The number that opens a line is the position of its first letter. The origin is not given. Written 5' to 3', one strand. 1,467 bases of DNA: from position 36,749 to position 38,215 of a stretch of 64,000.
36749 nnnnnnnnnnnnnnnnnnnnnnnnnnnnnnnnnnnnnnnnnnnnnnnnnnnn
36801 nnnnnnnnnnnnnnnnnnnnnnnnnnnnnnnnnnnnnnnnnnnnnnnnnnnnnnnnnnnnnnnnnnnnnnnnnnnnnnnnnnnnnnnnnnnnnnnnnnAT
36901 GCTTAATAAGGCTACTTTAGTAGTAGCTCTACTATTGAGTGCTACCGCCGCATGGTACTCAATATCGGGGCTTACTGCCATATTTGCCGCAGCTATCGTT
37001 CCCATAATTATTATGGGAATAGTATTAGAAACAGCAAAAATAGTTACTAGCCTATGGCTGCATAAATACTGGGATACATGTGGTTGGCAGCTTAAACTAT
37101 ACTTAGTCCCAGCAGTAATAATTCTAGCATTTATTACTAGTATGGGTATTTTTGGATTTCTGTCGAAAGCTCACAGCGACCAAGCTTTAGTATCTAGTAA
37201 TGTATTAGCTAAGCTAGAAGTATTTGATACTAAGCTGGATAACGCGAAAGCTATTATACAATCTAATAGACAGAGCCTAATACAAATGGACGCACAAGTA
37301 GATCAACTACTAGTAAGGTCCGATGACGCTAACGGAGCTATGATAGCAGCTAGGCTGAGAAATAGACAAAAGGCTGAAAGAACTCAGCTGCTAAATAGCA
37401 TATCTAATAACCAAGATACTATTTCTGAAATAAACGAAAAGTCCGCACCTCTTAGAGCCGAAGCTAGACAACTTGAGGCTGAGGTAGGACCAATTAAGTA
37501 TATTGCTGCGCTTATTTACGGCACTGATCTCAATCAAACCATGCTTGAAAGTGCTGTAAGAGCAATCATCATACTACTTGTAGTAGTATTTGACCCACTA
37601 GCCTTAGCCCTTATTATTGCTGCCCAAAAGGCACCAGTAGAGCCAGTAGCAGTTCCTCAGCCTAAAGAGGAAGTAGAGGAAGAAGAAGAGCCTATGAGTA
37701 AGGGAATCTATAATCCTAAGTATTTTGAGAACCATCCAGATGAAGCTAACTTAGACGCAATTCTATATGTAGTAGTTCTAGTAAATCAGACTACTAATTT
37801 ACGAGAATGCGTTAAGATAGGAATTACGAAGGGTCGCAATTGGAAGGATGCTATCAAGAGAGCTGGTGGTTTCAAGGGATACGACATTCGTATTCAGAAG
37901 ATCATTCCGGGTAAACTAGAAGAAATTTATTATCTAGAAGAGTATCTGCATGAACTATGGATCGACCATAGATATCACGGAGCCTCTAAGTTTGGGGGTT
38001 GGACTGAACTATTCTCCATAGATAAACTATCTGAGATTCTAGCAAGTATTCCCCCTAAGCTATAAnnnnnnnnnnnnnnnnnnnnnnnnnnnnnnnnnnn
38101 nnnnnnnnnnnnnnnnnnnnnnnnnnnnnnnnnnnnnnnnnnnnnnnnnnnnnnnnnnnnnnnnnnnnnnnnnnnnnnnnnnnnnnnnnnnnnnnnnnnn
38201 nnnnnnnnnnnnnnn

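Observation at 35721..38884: NAD-dependent DNA ligase gene split in two, with thioredoxin and a T5orf172 gene in between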

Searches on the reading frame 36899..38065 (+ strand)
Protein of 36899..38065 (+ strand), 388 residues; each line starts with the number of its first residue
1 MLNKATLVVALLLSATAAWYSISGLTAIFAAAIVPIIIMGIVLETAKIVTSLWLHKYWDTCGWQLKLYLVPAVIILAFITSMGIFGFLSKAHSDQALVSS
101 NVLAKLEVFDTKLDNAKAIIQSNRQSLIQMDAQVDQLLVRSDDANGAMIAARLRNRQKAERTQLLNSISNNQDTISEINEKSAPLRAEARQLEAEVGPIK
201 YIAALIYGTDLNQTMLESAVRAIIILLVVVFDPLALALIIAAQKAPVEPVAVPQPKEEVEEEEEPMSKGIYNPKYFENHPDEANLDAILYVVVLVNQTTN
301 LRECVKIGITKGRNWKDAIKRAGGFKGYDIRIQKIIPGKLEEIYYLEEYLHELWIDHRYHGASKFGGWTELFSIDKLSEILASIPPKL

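Call 3: search_protein_families(library=pfam, proteins=[window:36899-38065:+], max_evalue=0.01)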
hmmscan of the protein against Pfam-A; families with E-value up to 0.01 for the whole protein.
window:36899-38065:+ (388 aa): 0 families

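Call 12: search_protein_families(library=pfam, proteins=[window:36899-38062:+], max_evalue=10)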
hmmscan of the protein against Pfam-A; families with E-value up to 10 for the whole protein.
window:36899-38062:+ (388 aa): 6 families
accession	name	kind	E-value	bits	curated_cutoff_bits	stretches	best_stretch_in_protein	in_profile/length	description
PF20686.2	CsoSCA_cat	-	0.045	13.6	21.5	1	93-206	103-213/236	Carboxysome Shell Carbonic Anhydrase, catalytic domain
PF00335.26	Tetraspanin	-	0.082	13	32.1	1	3-106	9-116/225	Tetraspanin family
PF24677.1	DUF7657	-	0.089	11.9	26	1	12-101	153-242/401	Domain of unknown function (DUF7657)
PF04636.18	PA26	-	0.12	11.8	29.4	1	68-193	152-271/445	PA26 p53-induced protein (sestrin)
PF10046.14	BLOC1_2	-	1.2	10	33.4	0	101-137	41-77/96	Biogenesis of lysosome-related organelles complex-1 subunit 2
PF02520.22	ANIS5_cation-bd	-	4.5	7.8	29.3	1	87-139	40-92/109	SXP/RAL-2 family protein Ani s 5-like, metal-binding domain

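Call 20: search_dna_similar(query=window:36899-38062:+, collection=phages, mode=protein, max_rows=40, max_evalue=0.001)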
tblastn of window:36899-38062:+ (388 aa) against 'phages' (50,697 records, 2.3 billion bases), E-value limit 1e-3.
Records with a match: 15; places in all: 15; records where one place covers at least 80% of the query: 0.
Best place of each record, by identity: <60% 15.
By first word of the organism name: Flavobacterium 4; uncultured 3; Xanthomonas 2; Stenotrophomonas 2; Pelagibacter 1; Salicola 1; Microcystis 1; Ralstonia 1.
By host as written in the record: Flavobacterium sp. LMO8 4; - 3; Candidatus Pelagibacter ubique HTCC1062 1; Xanthomonas citri 1; Salicola sp. PV4 1; Microcystis elabens 1; Stenotrophomonas maltophilia SRM01 1; Stenotrophomonas maltophilia 1; and 2 more.
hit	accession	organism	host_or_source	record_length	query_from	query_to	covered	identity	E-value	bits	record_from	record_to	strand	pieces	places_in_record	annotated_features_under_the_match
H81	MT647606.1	Pelagibacter phage Mosig EXVC030M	Candidatus Pelagibacter ubique HTCC1062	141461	20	233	55%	44.0%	3e-32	134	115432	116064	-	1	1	hypothetical protein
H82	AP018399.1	Xanthomonas phage XacN1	Xanthomonas citri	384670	19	212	50%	33.8%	2e-10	69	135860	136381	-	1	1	hypothetical protein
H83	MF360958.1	Salicola phage SCTP-2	Salicola sp. PV4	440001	19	233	55%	30.2%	2e-11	71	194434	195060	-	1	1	195: hypothetical protein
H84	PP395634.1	Microcystis phage Mel-JY01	Microcystis elabens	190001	19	233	55%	28.8%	2e-6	56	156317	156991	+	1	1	hypothetical protein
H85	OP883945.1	Stenotrophomonas phage CM1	Stenotrophomonas maltophilia SRM01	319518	19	216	51%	30.3%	8e-16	85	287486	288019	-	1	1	record has no annotation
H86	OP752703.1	Stenotrophomonas phage RAS14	Stenotrophomonas maltophilia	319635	19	216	51%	30.3%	8e-16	85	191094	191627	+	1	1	hypothetical protein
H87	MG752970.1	Ralstonia phage RsoM2USA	Ralstonia solanacearum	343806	39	233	50%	28.2%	1e-9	66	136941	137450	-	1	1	hypothetical protein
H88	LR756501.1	uncultured phage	metagenomic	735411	19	233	55%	24.4%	5e-7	58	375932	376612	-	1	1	record has no annotation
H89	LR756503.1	uncultured phage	metagenomic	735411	19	233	55%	24.4%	5e-7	58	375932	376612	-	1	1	record has no annotation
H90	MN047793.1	Xanthomonas phage Xoo-sp13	Xanthomonas oryzae pv. oryzae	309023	39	206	43%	30.2%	5e-13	77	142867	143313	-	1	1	hypothetical protein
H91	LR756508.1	uncultured phage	metagenomic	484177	19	157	36%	32.4%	4e-10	67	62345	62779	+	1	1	record has no annotation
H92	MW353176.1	Flavobacterium phage vB_FspM_immuto_3-5A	Flavobacterium sp. LMO8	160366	19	94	20%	43.4%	2e-8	62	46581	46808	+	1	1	hypothetical protein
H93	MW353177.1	Flavobacterium phage vB_FspM_immuto_13-6C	Flavobacterium sp. LMO8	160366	19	94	20%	43.4%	2e-8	62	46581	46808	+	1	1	hypothetical protein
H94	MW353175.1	Flavobacterium phage vB_FspM_immuto_2-6A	Flavobacterium sp. LMO8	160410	19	94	20%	43.4%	2e-8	62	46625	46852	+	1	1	hypothetical protein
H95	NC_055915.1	Flavobacterium phage vB_FspM_immuto_2-6A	Flavobacterium sp. LMO8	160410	19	94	20%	43.4%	2e-8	62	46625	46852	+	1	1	hypothetical protein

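Call 25: search_protein_families(library=phrogs, proteins=[window:36899-38062:+], max_evalue=0.01)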
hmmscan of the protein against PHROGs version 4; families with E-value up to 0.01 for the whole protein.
window:36899-38062:+ (388 aa): 2 families
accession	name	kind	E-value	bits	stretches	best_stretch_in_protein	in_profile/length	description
phrog_681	-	DNA, RNA and nucleotide metabolism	1.1e-09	38.4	1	284-381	437-531/576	endonuclease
phrog_25400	-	unknown function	0.0032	18.7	0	286-375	18-108/128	-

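Call 54: get_annotated_region(hit=H81, flank=3000)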
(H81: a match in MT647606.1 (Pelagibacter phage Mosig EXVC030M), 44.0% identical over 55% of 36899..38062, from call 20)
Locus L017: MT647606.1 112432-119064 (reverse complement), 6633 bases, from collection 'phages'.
description: Pelagibacter phage Mosig EXVC030M, complete genome.
organism: Pelagibacter phage Mosig EXVC030M (NCBI taxid 2759214)
taxonomy: Viruses; Duplodnaviria; Heunggongvirae; Uroviricota; Caudoviricetes; Kyanoviridae
host: Candidatus Pelagibacter ubique HTCC1062; source: oxygen minimum zone; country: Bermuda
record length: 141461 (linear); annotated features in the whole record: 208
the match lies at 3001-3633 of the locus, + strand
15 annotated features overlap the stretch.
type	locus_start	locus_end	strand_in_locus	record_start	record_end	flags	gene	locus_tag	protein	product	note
CDS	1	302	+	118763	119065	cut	-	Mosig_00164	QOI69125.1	hypothetical protein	-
CDS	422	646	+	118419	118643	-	-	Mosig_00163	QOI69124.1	hypothetical protein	-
CDS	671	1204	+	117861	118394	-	-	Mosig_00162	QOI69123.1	hypothetical protein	-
CDS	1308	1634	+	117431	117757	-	-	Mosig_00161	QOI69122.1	hypothetical protein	-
CDS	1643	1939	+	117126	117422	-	-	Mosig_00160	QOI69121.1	hypothetical protein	-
CDS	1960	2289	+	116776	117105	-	-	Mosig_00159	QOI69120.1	hypothetical protein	-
CDS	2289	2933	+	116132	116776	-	-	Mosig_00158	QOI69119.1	putative glucosaminidase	-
CDS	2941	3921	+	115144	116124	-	-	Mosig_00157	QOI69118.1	hypothetical protein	-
CDS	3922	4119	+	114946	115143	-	-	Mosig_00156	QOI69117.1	hypothetical protein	-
CDS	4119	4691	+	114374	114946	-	-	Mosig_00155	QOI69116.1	hypothetical protein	-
CDS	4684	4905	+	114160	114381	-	-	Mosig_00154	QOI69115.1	hypothetical protein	-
CDS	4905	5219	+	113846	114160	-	-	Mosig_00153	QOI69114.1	hypothetical protein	-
CDS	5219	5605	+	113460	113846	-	-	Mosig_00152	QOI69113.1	hypothetical protein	-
CDS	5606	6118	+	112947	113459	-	-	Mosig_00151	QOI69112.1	putative glycoside hydrolase family 108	-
CDS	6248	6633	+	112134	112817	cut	-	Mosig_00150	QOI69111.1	putative PD-(D/E)XK nuclease superfamily protein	-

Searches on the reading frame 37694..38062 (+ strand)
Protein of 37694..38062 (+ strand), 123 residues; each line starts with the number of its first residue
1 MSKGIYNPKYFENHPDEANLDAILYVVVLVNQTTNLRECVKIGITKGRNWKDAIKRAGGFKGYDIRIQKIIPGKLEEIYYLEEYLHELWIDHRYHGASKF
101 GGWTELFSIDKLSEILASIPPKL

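Call 12: search_protein_families(library=pfam, proteins=[window:37700-38062:+], max_evalue=10)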
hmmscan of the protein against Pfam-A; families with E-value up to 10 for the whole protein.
window:37700-38062:+ (121 aa): 1 family
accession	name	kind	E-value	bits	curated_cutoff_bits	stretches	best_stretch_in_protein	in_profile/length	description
PF13455.12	MUG113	-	0.15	13.1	22.3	1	38-109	1-63/73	Meiotically up-regulated gene 113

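Call 25: search_protein_families(library=phrogs, proteins=[window:37694-38062:+], max_evalue=0.01)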
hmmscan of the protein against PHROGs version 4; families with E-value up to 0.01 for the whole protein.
window:37694-38062:+ (123 aa): 2 families
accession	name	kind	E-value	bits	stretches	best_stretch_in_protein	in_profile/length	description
phrog_681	-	DNA, RNA and nucleotide metabolism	8.2e-11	42.2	1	19-116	437-531/576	endonuclease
phrog_25400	-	unknown function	0.00015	22.9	1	20-110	17-108/128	-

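Call 31: find_homologous_proteins(query=window:37694-38062:+, max_evalue=0.001)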
Query window:37694-38062:+ (123 aa): 100 proteins with E <= 0.001 among 114 candidates.
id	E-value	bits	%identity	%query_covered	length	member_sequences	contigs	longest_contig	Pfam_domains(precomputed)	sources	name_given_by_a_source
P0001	1.5e-66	240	87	97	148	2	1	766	-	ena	-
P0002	4.7e-66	238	84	100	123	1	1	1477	-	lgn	-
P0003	1.0e-65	237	82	100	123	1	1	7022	-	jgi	-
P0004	1.0e-64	234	81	100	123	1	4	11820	-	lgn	-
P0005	9.3e-64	231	80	100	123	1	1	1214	-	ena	-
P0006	3.2e-61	223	80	100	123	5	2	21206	-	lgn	-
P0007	7.4e-61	222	75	100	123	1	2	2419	-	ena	-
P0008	3.3e-60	220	77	100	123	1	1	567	-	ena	-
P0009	7.0e-60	218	76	100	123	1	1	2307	-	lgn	-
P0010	2.5e-59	217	75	100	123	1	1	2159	-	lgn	-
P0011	8.9e-59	215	77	100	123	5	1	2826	-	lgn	-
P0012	1.0e-58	215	76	100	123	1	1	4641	-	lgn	-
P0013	5.9e-58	212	76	100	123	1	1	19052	-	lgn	-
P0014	2.4e-57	210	75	100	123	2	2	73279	-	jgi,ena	jgi:hypothetical protein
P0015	3.9e-57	210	75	100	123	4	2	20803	-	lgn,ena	-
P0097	2.4e-30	123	54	90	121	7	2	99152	-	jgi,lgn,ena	jgi:hypothetical protein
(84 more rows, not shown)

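Call 33: search_protein_families(library=pfam, alignment_id=A1, max_evalue=0.01)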
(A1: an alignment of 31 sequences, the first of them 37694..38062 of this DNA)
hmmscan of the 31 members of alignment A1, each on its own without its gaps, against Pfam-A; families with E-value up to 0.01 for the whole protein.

A. member 1, window:37694-38062:+ (123 aa): 0 families

B. families by the number of members that match (of 31 scanned): 2 families
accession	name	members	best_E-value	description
PF10544.15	T5orf172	22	1.6e-06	T5orf172 domain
PF13455.12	MUG113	5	0.00068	Meiotically up-regulated gene 113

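Call 35: find_encoding_contigs(protein=P0097, flank=4000, max_places=3)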
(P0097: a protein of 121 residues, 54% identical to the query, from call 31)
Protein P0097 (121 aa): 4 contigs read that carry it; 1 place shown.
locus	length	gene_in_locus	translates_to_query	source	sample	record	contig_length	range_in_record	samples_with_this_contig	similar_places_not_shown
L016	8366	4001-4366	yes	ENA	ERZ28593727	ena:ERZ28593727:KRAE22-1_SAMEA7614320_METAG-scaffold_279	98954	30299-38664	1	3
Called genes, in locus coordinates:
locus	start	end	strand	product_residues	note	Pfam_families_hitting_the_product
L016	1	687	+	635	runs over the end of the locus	-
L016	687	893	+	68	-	-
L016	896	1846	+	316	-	-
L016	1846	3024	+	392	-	-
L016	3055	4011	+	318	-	PF01653:DNA_ligase_aden, PF03120:OB_DNA_ligase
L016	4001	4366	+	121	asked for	-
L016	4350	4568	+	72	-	-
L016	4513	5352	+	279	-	PF00303:Thymidylat_synt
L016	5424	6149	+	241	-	PF03119:DNA_ligase_ZBD (faint)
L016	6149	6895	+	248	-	PF08281:Sigma70_r4_2 (faint)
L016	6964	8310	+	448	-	PF03796:DnaB_C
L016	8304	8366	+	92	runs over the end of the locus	-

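Call 43: predict_structure(alignment_id=A1)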
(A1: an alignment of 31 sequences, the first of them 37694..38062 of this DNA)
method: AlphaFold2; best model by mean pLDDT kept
length: 123 residues; sequences in the alignment: 31
mean_pLDDT: 88.3   pTM: 0.82
mean pLDDT of the five models: 88.3, 88.1, 88.1, 87.9, 87.0
residues with pLDDT >= 90: 81; 70-90: 29; 50-70: 10; < 50: 3
segments of 3 or more residues with pLDDT < 50: 1-3
pLDDT, mean of each block of 10 residues (from residue 1): 67 90 95 93 92 87 93 95 95 77 80 97 86
secondary structure, 60 per line:
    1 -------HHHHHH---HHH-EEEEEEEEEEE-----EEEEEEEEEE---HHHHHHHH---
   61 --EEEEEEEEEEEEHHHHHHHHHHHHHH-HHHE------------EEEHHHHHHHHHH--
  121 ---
elements in order: H8-13 E21-31 E37-46 H50-57 E63-74 H75-88 E106-108 H109-118

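Call 61: search_dna_similar(query=window:37694-38062:+, collection=phages, mode=protein, max_rows=30, max_evalue=0.01)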
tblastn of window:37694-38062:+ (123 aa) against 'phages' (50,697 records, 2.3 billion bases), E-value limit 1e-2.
No match.

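Call 78: search_protein_families(library=pfam, proteins=[L016:4350-4565:+], max_evalue=0.01)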
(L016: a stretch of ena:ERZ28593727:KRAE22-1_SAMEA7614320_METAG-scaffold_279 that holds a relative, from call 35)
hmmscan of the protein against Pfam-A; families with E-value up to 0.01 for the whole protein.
L016:4350-4565:+ (72 aa): 0 families
